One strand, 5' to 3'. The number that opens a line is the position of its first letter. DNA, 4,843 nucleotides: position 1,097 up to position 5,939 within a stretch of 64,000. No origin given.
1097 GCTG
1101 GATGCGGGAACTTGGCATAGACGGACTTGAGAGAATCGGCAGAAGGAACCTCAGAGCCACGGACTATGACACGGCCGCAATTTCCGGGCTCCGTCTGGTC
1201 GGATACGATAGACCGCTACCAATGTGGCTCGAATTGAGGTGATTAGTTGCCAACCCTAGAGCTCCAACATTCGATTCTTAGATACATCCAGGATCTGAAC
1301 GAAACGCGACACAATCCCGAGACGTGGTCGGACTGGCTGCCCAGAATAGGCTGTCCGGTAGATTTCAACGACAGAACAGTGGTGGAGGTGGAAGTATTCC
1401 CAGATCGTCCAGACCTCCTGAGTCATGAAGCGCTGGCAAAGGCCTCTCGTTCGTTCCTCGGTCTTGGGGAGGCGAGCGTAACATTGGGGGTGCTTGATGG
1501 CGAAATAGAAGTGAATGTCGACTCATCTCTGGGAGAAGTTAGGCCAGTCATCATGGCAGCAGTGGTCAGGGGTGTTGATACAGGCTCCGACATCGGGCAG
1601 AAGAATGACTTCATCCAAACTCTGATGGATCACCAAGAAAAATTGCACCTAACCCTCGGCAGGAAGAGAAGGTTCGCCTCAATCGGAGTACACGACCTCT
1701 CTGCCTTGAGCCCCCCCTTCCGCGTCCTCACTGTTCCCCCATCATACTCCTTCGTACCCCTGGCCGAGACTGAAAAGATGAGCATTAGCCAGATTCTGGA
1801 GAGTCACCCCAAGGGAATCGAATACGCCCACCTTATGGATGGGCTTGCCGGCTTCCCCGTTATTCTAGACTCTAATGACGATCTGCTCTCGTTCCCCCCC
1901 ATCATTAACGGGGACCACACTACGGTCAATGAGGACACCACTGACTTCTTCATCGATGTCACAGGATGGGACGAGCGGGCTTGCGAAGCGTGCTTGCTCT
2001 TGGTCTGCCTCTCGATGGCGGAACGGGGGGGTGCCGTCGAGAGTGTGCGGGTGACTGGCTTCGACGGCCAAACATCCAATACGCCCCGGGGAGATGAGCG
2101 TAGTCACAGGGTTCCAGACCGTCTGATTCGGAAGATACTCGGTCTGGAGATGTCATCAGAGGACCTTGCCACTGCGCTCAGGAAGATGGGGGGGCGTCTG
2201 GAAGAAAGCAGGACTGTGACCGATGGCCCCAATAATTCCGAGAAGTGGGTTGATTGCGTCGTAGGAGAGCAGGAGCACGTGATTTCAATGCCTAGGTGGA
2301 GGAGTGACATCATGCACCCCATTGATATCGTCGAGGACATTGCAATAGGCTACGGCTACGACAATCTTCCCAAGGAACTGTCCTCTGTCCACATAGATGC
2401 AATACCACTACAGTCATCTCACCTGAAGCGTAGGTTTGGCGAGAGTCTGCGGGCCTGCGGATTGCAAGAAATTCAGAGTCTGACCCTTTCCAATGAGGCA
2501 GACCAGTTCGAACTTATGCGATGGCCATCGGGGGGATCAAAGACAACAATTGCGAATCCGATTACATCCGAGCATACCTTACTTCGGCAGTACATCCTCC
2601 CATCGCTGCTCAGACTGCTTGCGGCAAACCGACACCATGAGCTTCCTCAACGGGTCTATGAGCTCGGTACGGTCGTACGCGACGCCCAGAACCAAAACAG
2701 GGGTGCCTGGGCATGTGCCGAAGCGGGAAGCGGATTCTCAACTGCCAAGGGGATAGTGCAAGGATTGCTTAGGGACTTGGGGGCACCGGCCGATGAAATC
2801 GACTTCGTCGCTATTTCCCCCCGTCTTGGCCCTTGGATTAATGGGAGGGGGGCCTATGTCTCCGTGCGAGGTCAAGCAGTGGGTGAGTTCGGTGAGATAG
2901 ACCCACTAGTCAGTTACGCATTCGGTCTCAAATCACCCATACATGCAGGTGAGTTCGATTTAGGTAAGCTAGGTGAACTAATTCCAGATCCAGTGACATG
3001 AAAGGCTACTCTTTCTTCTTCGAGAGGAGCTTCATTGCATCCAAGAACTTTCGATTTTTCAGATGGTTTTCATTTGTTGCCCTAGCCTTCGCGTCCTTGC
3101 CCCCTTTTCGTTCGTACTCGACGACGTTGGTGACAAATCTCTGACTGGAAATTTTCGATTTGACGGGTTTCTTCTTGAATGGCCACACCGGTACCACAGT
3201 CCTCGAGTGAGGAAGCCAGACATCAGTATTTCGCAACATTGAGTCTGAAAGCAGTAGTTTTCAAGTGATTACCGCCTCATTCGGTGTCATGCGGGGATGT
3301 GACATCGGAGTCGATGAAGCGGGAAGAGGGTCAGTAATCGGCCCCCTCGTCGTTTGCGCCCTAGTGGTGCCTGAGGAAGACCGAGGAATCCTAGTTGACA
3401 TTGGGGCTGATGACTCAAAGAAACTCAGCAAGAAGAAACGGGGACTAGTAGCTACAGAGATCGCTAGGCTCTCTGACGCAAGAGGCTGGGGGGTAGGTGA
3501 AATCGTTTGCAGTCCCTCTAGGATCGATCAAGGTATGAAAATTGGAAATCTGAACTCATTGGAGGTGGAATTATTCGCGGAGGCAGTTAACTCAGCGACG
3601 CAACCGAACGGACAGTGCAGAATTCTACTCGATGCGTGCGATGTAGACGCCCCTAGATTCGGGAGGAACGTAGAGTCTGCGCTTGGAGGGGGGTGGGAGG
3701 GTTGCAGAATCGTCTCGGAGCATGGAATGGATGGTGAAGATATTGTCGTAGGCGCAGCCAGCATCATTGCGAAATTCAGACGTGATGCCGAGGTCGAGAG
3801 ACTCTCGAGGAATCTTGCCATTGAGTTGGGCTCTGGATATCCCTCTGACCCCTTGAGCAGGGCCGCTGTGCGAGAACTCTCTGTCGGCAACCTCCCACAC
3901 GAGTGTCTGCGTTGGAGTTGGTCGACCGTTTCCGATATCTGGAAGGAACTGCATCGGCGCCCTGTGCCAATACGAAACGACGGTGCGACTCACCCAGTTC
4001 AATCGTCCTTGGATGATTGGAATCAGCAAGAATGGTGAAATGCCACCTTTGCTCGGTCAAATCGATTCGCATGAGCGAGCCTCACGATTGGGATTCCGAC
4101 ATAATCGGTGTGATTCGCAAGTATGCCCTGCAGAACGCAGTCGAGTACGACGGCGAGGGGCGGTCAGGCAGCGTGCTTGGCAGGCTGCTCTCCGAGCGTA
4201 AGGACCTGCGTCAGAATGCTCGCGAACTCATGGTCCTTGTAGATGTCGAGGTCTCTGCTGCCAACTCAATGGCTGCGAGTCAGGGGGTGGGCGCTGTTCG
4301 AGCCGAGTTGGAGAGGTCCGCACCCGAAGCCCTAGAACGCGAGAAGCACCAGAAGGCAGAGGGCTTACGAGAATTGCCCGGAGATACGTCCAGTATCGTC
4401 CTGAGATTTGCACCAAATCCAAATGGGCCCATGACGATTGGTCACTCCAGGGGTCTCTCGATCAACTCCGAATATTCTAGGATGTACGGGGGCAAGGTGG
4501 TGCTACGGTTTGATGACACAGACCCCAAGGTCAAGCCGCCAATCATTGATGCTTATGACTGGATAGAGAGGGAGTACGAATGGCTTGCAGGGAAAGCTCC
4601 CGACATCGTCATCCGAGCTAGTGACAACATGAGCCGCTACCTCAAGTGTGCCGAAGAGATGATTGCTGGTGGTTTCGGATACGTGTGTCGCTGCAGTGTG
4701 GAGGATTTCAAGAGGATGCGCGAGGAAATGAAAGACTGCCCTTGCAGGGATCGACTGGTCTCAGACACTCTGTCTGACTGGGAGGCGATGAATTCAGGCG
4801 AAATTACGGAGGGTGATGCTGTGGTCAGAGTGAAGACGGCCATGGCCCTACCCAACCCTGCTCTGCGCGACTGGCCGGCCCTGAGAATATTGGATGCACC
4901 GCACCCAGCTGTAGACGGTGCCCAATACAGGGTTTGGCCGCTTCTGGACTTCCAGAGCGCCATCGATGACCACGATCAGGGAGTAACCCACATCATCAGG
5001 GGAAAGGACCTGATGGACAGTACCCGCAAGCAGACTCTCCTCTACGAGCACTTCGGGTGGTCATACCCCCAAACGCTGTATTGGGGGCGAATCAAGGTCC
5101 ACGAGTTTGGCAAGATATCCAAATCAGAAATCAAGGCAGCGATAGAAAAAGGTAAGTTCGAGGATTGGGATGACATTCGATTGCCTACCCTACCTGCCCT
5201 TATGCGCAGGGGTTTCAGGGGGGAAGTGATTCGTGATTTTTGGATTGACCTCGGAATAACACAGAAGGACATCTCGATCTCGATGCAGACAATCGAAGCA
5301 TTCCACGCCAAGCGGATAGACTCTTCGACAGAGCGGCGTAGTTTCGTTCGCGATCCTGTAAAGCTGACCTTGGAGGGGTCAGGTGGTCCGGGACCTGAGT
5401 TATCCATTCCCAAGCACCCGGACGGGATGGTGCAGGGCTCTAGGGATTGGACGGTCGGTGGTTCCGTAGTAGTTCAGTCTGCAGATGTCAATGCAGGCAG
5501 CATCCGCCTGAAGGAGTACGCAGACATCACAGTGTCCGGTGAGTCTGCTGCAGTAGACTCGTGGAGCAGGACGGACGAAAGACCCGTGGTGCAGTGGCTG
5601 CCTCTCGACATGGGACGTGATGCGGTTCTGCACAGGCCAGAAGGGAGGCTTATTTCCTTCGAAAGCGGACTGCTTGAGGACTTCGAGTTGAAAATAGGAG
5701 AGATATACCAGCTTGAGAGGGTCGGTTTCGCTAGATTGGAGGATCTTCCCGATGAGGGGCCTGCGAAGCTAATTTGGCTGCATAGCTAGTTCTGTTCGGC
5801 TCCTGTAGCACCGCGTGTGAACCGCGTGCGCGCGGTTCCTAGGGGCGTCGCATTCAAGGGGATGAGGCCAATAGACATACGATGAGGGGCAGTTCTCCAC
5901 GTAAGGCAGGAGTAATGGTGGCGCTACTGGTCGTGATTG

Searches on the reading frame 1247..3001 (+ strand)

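Call 12: search_protein_families(library=pfam, proteins=[window:1247-3001:+], max_evalue=0.0001)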
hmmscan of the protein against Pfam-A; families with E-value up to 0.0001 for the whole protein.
window:1247-3001:+ (584 aa): 3 families
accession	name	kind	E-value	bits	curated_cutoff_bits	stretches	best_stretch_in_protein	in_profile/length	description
PF17759.6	tRNA_synthFbeta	-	5.4e-31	108.2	22.4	1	375-572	2-214/214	Phenylalanyl tRNA synthetase beta chain CLM domain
PF03484.21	B5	-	1.1e-15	58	28.6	1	293-371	7-67/67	tRNA synthetase B5 domain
PF03483.22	B3_4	-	3.1e-09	37.1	29.3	1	122-244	34-130/174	B3/4 domain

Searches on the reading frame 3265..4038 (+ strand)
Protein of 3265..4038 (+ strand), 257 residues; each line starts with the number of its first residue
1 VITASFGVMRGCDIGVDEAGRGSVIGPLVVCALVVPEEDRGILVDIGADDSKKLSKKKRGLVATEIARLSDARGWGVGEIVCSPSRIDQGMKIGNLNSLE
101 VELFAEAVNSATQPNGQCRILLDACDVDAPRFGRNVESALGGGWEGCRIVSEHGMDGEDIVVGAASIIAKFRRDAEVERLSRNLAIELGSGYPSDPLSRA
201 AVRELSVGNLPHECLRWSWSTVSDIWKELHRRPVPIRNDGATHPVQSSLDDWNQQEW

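Call 12: search_protein_families(library=pfam, proteins=[window:3265-4038:+], max_evalue=0.0001)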
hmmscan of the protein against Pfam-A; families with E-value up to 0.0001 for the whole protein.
window:3265-4038:+ (257 aa): 1 family
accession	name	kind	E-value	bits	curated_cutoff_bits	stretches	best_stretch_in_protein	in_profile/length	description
PF01351.25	RNase_HII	-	1e-34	120.6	25.8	1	14-222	1-199/199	Ribonuclease HII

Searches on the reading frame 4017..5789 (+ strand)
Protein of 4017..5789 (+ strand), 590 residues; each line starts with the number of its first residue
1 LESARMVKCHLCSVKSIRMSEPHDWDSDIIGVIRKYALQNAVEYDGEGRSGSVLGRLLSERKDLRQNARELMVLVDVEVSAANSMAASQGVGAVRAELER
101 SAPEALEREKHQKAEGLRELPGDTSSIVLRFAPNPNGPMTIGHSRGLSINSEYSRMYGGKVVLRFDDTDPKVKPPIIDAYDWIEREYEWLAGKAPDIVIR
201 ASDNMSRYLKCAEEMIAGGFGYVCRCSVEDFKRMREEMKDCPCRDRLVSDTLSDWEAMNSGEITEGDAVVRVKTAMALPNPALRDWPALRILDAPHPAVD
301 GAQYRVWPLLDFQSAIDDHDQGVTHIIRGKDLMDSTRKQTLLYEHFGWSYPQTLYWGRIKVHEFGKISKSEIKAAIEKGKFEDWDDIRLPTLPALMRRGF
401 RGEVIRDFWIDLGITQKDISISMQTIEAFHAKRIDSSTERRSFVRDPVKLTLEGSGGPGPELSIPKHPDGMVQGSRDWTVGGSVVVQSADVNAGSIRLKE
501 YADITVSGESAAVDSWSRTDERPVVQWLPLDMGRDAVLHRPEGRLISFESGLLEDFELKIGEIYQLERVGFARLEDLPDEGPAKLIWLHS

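Call 12: search_protein_families(library=pfam, proteins=[window:4017-5789:+], max_evalue=0.0001)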
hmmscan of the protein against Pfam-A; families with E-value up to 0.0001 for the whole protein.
window:4017-5789:+ (590 aa): 2 families
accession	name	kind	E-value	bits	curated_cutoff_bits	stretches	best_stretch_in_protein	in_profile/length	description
PF00749.27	tRNA-synt_1c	-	3.2e-60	204.1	23.4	1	127-435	2-313/314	tRNA synthetases class I (E and Q), catalytic domain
PF03950.23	tRNA-synt_1c_C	-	6.2e-08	33.2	23.9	1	439-508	2-75/91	tRNA synthetases class I (E and Q), anti-codon binding domain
